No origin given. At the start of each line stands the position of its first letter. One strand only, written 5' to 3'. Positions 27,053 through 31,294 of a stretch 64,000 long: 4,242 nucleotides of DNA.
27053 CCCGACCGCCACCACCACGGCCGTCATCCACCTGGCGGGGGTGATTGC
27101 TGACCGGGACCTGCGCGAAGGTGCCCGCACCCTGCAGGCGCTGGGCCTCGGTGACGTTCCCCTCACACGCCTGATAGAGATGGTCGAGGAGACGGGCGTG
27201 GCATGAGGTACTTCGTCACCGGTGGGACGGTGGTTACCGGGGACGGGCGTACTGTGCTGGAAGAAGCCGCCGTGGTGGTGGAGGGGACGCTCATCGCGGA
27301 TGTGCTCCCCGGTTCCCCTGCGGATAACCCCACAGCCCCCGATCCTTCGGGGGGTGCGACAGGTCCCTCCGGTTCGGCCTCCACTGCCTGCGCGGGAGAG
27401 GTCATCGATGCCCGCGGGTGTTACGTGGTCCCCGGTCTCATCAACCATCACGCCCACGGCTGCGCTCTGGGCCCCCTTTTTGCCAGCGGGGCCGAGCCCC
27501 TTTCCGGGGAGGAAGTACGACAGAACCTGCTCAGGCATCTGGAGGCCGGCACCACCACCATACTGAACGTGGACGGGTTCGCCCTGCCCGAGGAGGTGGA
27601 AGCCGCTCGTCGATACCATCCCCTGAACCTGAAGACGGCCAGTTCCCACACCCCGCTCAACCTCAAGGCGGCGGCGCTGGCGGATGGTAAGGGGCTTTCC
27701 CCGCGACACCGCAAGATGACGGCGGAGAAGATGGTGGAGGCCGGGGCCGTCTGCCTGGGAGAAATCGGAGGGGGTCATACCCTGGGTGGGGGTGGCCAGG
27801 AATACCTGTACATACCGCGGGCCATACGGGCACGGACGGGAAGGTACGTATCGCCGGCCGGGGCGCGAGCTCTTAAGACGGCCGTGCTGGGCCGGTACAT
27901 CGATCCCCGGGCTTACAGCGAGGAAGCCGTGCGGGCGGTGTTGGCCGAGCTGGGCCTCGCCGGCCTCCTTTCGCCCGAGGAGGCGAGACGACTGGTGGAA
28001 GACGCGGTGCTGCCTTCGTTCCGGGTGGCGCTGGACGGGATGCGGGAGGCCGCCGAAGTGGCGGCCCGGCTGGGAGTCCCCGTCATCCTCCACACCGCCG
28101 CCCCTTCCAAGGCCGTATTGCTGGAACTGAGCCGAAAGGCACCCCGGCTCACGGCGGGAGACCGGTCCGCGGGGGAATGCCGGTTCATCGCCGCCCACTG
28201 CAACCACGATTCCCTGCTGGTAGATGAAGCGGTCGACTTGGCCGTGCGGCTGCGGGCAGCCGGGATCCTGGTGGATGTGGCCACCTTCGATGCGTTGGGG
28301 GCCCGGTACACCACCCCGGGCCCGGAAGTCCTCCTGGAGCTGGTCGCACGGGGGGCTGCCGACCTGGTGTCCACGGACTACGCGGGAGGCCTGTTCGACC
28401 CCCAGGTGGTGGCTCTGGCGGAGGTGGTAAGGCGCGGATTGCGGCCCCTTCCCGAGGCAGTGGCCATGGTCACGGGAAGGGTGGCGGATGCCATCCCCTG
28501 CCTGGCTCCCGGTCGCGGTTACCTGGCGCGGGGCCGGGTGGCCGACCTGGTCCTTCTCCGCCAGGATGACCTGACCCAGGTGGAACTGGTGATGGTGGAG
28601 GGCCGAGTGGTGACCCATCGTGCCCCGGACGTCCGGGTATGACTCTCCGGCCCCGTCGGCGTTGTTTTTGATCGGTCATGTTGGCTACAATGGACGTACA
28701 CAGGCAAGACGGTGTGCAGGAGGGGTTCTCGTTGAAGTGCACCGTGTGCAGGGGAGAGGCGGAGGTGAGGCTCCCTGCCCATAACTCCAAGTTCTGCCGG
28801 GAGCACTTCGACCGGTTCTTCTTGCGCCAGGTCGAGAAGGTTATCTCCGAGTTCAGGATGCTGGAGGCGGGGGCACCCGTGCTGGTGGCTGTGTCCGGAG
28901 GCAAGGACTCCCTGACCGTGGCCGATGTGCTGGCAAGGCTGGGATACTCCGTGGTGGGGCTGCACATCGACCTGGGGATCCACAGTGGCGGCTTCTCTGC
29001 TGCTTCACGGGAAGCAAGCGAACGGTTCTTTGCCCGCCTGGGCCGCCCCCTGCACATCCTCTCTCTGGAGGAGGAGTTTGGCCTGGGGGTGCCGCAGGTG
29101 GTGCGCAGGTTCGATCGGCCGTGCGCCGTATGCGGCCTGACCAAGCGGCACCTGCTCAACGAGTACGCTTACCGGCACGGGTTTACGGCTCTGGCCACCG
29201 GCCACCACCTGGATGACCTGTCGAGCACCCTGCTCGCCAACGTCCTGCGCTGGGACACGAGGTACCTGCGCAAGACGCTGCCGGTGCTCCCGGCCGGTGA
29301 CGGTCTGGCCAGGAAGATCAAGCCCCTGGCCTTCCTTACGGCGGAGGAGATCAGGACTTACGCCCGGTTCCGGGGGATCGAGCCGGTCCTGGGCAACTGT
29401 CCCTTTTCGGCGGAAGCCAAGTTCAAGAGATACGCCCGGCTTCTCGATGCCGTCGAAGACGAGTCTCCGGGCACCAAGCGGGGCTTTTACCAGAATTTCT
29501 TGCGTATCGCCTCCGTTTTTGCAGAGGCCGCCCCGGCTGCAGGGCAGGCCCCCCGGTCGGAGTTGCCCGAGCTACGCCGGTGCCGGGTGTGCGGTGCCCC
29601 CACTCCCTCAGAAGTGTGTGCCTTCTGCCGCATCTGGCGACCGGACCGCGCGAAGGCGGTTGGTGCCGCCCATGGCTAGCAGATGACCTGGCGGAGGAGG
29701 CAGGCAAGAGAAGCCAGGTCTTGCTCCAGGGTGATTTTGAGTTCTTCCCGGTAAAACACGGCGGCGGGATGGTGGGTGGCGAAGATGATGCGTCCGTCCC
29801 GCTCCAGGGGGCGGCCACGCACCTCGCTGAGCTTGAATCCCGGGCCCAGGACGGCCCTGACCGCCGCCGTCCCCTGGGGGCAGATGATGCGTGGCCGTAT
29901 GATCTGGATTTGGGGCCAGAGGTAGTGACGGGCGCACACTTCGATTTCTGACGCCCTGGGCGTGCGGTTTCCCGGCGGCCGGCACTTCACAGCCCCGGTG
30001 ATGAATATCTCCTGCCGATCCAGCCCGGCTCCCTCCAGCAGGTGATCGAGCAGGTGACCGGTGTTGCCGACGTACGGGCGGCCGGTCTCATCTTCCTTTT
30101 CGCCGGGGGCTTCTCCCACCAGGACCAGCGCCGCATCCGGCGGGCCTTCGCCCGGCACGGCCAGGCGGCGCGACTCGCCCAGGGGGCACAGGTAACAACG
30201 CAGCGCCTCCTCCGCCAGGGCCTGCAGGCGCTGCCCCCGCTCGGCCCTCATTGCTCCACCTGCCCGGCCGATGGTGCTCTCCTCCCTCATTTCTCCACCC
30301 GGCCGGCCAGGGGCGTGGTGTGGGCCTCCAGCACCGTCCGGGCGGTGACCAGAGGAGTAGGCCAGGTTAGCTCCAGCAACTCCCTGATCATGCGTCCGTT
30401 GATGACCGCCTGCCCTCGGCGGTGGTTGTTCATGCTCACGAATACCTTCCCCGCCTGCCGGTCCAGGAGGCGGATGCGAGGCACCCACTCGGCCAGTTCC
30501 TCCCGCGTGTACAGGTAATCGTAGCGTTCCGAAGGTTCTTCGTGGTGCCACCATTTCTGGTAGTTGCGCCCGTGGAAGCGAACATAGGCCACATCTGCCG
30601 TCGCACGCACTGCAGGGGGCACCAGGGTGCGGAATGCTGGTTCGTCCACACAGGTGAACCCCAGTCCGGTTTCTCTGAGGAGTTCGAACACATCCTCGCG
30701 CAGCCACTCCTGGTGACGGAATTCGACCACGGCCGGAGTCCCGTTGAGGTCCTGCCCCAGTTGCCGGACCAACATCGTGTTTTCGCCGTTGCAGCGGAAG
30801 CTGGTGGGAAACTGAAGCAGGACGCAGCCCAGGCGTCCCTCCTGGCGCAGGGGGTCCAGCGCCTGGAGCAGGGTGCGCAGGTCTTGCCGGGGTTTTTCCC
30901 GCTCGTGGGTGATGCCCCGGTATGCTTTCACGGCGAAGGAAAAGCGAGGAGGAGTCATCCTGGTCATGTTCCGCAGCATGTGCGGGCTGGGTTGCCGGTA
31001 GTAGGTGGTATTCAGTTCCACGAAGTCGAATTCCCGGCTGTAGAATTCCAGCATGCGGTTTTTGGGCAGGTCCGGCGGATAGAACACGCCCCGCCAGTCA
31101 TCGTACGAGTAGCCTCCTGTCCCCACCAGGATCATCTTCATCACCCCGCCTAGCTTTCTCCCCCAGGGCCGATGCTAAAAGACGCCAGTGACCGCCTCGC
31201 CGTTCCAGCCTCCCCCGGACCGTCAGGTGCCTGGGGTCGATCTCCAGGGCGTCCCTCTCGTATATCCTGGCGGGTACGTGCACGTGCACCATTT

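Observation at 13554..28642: GntR-associated ~15 kb catabolic island for an N-alkylated / cyclic amino acid (opine- or (hydroxy)proline-like substrate)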

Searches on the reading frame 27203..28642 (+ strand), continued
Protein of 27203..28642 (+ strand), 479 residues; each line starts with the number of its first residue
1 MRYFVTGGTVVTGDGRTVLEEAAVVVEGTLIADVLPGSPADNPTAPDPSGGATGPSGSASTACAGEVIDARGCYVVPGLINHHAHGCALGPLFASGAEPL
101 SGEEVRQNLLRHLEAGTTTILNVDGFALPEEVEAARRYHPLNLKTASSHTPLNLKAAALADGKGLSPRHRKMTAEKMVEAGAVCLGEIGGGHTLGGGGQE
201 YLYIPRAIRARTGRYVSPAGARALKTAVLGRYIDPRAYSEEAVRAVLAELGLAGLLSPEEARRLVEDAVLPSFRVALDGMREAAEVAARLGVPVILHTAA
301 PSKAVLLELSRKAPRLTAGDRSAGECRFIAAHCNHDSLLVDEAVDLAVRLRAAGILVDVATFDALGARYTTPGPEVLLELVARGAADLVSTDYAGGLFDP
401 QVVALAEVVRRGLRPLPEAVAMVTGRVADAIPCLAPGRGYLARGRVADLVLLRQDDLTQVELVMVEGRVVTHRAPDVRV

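Call 73: fold_search(model_id=the predicted structure, library=pdb)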
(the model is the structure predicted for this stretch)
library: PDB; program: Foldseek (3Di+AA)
matches with E <= 10: 1416; with E <= 0.001: 307
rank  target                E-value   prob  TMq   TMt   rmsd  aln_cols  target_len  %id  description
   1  9kov_B                9.5e-16  1.00  0.50  0.61   9.6       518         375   16  Crystal structure of an amidohydrolase mutant from Thermonema (released 2025-11-26)
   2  6gde                  1.1e-15  1.00  0.56  0.72   6.2       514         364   16  DIHYDROOROTASE FROM AQUIFEX AEOLICUS STANDARD (P,T) (released 2019-01-30)
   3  6sj0_B                1.5e-15  1.00  0.50  0.49  14.1       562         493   15  Amidohydrolase, AHS (released 2020-01-15)
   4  3sfw_A                2.0e-15  1.00  0.45  0.47  10.6       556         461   14  Crystal structure of dihydropyrimidinase from Brevibacillus agri NCHU1002 (released 2012-06-20)
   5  6sj2_B                2.2e-15  1.00  0.50  0.48  14.2       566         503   16  Amidohydrolase, AHS with 3-HAA (released 2020-01-15)
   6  6sj0_A                2.3e-15  1.00  0.50  0.49  13.9       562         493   16  Amidohydrolase, AHS (released 2020-01-15)
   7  6gdd                  3.1e-15  1.00  0.55  0.69   5.6       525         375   15  DIHYDROOROTASE FROM AQUIFEX AEOLICUS UNDER 1200 BAR OF HYDROSTATIC PRESSURE (released 2019-01-30)
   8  4v1x_A                3.3e-15  1.00  0.48  0.48  14.4       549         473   17  The structure of the hexameric atrazine chlorohydrolase, AtzA (released 2015-03-11)
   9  1xrt_A                4.1e-15  1.00  0.55  0.71   5.7       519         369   15  The Crystal Structure of a Novel, Latent Dihydroorotase from Aquifex Aeolicus at 1.7 A Resolution (released 2005-07-05)
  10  3hm7_A                4.6e-15  1.00  0.45  0.49  11.7       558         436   14  Crystal structure of allantoinase from Bacillus halodurans C-125 (released 2009-06-09)
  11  4b91_A                4.6e-15  1.00  0.45  0.45  10.5       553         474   16  Crystal structure of truncated human CRMP-5 (released 2013-02-13)
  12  3hm7_B                6.7e-15  1.00  0.47  0.51  10.7       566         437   15  Crystal structure of allantoinase from Bacillus halodurans C-125 (released 2009-06-09)
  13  4v1x_E                7.1e-15  1.00  0.48  0.49  14.1       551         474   17  The structure of the hexameric atrazine chlorohydrolase, AtzA (released 2015-03-11)
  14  9kov_A                7.5e-15  1.00  0.51  0.61  11.3       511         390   16  Crystal structure of an amidohydrolase mutant from Thermonema (released 2025-11-26)
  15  9kov_D                8.0e-15  1.00  0.51  0.64   9.3       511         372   15  Crystal structure of an amidohydrolase mutant from Thermonema (released 2025-11-26)
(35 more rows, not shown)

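Call 81: search_protein_families(library=pfam, proteins=[L012:2726-5326:-, L012:5799-6848:-, L012:7571-8683:-, L013:89-1285:-, L011:2198-2785:+, L011:2921-3829:+, L015:7102-8304:+, L015:10768-11604:-, L015:12029-13144:+, L015:3799-6216:+], max_evalue=0.00001)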
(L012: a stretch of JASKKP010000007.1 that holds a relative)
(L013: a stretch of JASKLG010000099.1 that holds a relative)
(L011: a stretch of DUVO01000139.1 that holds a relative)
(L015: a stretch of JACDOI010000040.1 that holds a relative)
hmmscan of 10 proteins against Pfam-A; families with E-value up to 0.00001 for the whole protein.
L012:2726-5326:- (866 aa): 1 family
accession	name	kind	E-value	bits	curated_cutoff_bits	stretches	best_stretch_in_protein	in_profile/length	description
PF00246.29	Peptidase_M14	-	1.1e-21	78.2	21.6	1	85-249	1-136/286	Zinc carboxypeptidase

L012:5799-6848:- (349 aa): 1 family
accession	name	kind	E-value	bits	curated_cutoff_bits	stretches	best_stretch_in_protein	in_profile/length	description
PF03773.19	ArsP_1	-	9.4e-82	274.9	32.3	1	11-346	5-293/294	Predicted permease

L012:7571-8683:- (370 aa): 1 family
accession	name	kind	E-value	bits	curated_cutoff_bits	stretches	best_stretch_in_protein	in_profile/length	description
PF01244.27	Peptidase_M19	-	5.2e-108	361.4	26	1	58-364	5-317/319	Membrane dipeptidase (Peptidase family M19)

L013:89-1285:- (398 aa): 1 family
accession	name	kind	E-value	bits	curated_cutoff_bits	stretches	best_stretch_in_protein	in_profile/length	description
PF01244.27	Peptidase_M19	-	2.5e-108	362.5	26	1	85-392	4-317/319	Membrane dipeptidase (Peptidase family M19)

L011:2198-2785:+ (195 aa): 0 families

L011:2921-3829:+ (302 aa): 1 family
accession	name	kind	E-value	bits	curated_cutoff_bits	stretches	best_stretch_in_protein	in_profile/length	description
PF01797.21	Y1_Tnp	-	6.4e-14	52.6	23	1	10-108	5-109/121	Transposase IS200 like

L015:7102-8304:+ (400 aa): 0 families

L015:10768-11604:- (278 aa): 2 families
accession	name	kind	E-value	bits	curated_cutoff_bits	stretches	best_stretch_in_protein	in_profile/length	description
PF00455.28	DeoRC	-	2.9e-45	154.6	31.8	1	104-257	5-159/160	DeoR C terminal sensor domain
PF08220.18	HTH_DeoR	-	1.8e-18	66.4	21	1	33-87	1-55/57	DeoR-like helix-turn-helix domain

L015:12029-13144:+ (371 aa): 0 families

L015:3799-6216:+ (805 aa): 0 families

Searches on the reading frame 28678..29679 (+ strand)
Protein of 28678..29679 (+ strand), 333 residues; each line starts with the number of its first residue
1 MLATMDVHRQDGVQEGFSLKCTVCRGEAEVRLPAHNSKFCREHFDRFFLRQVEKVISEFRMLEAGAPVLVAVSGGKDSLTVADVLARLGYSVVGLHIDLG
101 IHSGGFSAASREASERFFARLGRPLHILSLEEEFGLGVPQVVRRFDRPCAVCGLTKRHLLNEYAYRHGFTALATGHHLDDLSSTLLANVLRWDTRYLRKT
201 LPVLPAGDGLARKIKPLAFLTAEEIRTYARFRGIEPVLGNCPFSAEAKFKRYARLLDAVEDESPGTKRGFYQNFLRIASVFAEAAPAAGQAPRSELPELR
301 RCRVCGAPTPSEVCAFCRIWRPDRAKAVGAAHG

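Call 4: search_protein_families(library=pfam, proteins=[window:28678-29679:+])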
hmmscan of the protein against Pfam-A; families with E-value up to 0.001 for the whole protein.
window:28678-29679:+ (333 aa): 3 families
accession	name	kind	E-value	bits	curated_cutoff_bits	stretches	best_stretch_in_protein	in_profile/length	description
PF22082.2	TtuA_LIM_N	-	1.6e-09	38.1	27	1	20-44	1-25/26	2-thiouridine synthetase TtuA, N-terminal LIM domain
PF01171.26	ATP_bind_3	-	1.7e-08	34.8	27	1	68-235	2-162/182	PP-loop family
PF03054.22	tRNA_Me_trans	-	3.2e-05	24.1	20.6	1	68-179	3-129/202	tRNA methyl transferase HUP domain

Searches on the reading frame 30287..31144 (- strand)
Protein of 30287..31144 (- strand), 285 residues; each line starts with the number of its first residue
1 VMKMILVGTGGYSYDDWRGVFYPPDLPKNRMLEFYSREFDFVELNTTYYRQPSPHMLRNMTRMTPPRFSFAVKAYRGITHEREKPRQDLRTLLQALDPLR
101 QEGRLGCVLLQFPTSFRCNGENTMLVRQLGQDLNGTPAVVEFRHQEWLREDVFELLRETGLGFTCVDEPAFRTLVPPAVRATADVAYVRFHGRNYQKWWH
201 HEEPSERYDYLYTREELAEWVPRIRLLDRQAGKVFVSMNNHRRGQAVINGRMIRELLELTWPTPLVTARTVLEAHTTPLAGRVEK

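Call 7: search_protein_families(library=pfam, proteins=[window:30287-31144:-], max_evalue=0.00001)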
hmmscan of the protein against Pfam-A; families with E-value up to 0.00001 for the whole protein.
window:30287-31144:- (285 aa): 1 family
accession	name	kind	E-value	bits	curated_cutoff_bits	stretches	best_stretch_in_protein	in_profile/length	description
PF01904.24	DUF72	-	7.4e-66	222.7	25.3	1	22-255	1-216/217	Protein of unknown function DUF72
